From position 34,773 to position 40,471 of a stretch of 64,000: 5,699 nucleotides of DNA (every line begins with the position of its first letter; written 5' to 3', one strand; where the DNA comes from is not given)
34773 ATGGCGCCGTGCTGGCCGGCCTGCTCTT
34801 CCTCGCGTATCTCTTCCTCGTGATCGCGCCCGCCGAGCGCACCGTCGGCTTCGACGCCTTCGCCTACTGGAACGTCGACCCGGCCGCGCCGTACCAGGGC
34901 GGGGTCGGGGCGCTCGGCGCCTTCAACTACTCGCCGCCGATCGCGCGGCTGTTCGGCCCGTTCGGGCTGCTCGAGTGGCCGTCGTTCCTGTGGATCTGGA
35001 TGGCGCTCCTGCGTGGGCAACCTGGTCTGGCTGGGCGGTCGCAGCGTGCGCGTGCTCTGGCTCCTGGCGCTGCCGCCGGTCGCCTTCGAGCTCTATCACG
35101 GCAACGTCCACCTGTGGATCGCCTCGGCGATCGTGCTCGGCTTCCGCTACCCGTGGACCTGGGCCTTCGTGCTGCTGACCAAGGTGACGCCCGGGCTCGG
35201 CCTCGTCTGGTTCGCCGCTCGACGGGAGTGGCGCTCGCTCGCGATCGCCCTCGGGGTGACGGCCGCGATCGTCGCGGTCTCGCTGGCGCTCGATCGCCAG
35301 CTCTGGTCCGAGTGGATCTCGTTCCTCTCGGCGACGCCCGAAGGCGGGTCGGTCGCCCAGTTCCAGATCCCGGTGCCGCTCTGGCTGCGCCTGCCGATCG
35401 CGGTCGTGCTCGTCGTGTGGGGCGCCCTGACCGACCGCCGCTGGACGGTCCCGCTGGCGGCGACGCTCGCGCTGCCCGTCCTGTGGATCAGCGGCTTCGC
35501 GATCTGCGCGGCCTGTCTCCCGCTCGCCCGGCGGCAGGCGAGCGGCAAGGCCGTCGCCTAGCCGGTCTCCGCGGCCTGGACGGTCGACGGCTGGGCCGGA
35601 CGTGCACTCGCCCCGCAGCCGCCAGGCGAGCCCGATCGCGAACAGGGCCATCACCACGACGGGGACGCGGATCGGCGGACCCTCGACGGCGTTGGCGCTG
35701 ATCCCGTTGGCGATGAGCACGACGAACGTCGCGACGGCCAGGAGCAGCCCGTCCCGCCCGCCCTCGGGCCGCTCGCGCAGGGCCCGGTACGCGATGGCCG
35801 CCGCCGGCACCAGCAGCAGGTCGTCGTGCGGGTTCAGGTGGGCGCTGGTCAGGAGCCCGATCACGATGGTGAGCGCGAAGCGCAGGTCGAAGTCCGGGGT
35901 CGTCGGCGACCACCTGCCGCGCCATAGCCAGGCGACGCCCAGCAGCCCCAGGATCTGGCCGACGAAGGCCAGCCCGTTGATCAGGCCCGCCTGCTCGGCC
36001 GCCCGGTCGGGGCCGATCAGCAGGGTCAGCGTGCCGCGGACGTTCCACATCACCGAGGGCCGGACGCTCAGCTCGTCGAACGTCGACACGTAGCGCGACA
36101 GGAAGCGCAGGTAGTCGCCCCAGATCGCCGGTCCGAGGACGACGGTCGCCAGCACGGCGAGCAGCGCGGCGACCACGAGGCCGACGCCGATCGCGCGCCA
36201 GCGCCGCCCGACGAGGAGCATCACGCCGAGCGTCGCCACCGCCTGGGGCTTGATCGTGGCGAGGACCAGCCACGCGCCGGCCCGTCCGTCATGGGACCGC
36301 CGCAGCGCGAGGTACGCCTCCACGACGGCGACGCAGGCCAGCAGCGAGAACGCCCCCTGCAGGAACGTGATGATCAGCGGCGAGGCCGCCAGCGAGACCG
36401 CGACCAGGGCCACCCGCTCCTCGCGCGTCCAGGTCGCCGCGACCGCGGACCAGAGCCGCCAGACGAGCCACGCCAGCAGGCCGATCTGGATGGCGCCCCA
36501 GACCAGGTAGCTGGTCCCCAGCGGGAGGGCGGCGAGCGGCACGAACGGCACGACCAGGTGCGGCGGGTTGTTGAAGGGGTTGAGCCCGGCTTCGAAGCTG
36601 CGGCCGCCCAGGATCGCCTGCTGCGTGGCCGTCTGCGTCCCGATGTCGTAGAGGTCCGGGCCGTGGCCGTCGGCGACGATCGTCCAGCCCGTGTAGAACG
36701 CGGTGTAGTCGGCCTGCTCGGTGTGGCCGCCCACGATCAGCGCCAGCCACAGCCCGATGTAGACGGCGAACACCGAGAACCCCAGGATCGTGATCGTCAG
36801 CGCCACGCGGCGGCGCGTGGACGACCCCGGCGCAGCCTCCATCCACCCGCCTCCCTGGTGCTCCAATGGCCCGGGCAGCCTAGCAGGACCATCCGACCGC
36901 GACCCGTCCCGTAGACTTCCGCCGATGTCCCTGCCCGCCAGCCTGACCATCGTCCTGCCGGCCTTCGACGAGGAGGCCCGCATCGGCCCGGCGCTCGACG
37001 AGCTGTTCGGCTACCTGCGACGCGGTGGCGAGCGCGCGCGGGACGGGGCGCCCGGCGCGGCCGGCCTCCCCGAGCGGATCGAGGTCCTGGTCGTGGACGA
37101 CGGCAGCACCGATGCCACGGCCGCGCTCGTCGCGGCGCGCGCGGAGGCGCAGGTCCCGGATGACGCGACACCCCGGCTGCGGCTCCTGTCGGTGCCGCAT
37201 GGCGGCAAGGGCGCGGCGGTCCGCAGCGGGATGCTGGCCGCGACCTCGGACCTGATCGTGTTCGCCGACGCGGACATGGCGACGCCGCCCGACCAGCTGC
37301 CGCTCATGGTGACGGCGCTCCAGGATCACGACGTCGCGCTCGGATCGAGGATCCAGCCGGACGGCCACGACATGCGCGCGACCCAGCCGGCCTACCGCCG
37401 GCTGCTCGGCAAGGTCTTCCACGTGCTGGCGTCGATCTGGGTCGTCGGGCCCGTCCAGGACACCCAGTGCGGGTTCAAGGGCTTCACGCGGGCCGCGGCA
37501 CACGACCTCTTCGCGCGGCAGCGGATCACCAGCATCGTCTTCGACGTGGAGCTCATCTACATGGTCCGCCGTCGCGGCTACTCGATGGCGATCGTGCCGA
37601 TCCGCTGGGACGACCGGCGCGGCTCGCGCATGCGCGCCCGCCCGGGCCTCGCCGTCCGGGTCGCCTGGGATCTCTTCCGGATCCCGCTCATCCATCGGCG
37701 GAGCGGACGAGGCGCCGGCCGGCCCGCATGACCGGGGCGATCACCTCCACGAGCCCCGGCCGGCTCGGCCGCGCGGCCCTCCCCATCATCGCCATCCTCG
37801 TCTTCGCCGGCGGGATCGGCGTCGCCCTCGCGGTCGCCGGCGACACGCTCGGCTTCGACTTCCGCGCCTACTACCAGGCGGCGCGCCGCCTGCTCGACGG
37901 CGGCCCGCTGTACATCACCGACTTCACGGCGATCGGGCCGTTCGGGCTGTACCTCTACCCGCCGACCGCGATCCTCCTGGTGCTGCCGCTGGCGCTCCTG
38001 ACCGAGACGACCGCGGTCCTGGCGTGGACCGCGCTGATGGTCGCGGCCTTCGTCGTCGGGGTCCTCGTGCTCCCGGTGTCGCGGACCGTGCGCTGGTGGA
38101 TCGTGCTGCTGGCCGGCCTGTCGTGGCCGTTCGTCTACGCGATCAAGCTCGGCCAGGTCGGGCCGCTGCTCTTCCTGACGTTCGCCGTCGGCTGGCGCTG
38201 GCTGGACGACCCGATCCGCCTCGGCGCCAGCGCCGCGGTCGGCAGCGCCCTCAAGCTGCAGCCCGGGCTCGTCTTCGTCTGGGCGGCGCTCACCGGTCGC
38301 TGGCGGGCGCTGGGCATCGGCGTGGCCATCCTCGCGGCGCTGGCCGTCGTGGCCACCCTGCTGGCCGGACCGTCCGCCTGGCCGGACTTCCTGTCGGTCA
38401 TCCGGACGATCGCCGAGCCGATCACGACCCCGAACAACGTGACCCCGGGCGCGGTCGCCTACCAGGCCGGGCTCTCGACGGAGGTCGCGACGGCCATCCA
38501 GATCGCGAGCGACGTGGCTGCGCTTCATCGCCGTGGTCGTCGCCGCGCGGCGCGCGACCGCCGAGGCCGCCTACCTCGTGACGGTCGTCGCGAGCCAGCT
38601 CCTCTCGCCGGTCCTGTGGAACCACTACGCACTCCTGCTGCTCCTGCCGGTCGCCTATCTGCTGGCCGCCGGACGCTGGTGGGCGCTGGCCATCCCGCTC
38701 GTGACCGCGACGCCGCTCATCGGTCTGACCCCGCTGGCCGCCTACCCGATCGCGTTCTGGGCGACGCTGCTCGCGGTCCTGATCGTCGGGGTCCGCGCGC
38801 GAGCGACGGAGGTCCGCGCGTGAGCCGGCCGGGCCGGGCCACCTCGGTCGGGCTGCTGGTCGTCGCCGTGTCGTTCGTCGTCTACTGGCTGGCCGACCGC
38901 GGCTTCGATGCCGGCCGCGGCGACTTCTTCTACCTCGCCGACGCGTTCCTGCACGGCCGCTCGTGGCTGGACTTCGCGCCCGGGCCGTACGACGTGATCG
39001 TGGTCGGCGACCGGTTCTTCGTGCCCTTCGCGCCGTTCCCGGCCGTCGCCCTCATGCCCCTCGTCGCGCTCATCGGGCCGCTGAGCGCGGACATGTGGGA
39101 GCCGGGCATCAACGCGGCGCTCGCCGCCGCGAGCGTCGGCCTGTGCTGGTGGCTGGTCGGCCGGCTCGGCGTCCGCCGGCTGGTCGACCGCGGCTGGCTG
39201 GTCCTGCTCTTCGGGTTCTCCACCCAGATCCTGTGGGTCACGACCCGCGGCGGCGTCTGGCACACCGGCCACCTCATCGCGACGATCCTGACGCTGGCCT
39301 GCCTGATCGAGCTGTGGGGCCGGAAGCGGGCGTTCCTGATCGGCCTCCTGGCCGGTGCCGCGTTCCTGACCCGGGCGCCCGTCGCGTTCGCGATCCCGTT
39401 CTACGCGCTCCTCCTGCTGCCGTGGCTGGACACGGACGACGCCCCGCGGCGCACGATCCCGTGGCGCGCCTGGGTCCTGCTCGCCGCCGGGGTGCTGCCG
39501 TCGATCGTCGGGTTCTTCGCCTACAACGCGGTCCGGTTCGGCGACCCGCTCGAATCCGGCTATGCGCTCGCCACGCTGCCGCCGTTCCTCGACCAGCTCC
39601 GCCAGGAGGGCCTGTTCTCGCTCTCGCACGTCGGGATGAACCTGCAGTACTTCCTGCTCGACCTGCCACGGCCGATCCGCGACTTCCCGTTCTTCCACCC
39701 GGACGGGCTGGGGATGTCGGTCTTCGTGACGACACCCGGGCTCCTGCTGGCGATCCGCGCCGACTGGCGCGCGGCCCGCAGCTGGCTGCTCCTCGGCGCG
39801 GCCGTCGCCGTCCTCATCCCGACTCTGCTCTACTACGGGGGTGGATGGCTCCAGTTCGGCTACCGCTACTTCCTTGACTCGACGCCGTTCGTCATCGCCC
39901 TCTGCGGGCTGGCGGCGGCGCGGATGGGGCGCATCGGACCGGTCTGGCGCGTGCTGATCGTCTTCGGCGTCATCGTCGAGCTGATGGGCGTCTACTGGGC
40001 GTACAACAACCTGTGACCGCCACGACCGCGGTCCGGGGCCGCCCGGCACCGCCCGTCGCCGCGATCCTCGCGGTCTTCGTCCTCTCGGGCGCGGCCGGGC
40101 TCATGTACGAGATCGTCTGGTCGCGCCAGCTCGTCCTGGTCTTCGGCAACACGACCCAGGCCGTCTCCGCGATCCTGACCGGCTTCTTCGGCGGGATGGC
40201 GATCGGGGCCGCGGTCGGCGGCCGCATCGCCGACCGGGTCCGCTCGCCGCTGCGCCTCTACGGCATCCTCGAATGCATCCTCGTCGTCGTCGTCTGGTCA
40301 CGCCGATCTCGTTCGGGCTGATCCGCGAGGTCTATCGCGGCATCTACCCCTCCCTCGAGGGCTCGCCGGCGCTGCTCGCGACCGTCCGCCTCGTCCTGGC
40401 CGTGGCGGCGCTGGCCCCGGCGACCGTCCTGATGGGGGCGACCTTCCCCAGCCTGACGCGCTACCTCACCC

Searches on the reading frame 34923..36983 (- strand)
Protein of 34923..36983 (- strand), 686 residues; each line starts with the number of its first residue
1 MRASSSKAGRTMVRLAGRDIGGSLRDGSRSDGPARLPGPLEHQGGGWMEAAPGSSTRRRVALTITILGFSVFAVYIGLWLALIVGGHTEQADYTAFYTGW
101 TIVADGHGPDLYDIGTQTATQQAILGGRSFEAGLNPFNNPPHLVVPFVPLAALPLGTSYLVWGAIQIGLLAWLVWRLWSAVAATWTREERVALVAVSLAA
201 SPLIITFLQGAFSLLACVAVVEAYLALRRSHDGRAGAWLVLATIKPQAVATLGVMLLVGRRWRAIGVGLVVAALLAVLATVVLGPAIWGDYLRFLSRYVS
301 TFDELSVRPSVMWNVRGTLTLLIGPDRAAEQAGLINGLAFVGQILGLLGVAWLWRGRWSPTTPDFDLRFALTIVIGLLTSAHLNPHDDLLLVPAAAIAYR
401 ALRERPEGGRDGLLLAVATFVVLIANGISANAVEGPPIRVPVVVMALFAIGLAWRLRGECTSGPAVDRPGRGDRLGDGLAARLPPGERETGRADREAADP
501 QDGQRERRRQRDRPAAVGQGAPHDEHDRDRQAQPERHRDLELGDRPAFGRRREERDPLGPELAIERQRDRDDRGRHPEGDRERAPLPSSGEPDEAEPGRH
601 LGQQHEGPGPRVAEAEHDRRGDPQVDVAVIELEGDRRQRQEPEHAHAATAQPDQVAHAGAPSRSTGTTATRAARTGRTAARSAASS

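Call 7: search_protein_families(library=pfam, proteins=[window:34923-36983:-], max_evalue=0.01)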
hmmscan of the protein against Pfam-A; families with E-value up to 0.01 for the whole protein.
window:34923-36983:- (686 aa): 1 family
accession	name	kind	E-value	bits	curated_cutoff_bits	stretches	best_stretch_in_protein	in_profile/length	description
PF09594.16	GT87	-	2.8e-24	86.6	25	1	137-379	1-235/237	Glycosyltransferase family 87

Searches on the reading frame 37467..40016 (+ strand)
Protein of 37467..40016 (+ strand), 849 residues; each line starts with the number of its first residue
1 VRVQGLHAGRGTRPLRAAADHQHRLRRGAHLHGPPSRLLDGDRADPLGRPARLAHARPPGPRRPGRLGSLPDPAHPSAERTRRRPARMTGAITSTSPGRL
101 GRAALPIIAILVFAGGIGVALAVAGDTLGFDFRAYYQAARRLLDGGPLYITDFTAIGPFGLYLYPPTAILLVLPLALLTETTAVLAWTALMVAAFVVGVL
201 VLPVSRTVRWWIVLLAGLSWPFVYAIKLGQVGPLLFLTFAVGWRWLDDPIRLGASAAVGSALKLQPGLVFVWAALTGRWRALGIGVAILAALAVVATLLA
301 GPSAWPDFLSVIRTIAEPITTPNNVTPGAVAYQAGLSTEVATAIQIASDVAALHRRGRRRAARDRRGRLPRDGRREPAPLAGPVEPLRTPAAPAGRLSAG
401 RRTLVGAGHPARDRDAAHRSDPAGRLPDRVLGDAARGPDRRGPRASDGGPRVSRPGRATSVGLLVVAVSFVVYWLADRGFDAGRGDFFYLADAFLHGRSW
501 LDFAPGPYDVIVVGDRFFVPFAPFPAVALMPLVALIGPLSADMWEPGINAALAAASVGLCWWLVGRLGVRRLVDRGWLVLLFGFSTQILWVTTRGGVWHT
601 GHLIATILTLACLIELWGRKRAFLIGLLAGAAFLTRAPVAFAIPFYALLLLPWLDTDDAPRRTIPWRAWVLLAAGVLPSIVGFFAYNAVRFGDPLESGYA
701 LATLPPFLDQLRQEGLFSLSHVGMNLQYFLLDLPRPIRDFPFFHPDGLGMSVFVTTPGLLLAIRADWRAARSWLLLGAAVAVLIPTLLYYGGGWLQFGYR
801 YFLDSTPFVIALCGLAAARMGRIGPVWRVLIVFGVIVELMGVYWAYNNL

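Call 7: search_protein_families(library=pfam, proteins=[window:37467-40016:+], max_evalue=0.01)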
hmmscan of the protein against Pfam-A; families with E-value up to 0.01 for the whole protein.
window:37467-40016:+ (849 aa): 1 family
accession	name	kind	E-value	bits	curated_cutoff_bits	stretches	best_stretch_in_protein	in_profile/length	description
PF09594.16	GT87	-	2.4e-22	80.3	25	1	162-367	1-220/237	Glycosyltransferase family 87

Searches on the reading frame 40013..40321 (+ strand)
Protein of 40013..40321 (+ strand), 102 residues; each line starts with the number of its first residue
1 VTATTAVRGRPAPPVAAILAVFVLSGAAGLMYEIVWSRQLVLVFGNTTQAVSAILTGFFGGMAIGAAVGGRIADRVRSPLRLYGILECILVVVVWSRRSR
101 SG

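Call 7: search_protein_families(library=pfam, proteins=[window:40013-40321:+], max_evalue=0.01)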
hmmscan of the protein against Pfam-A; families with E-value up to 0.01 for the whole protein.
window:40013-40321:+ (102 aa): 1 family
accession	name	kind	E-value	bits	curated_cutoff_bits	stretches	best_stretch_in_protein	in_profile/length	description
PF07690.21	MFS_1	-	0.0087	15.4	33.4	1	15-95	85-171/347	Major Facilitator Superfamily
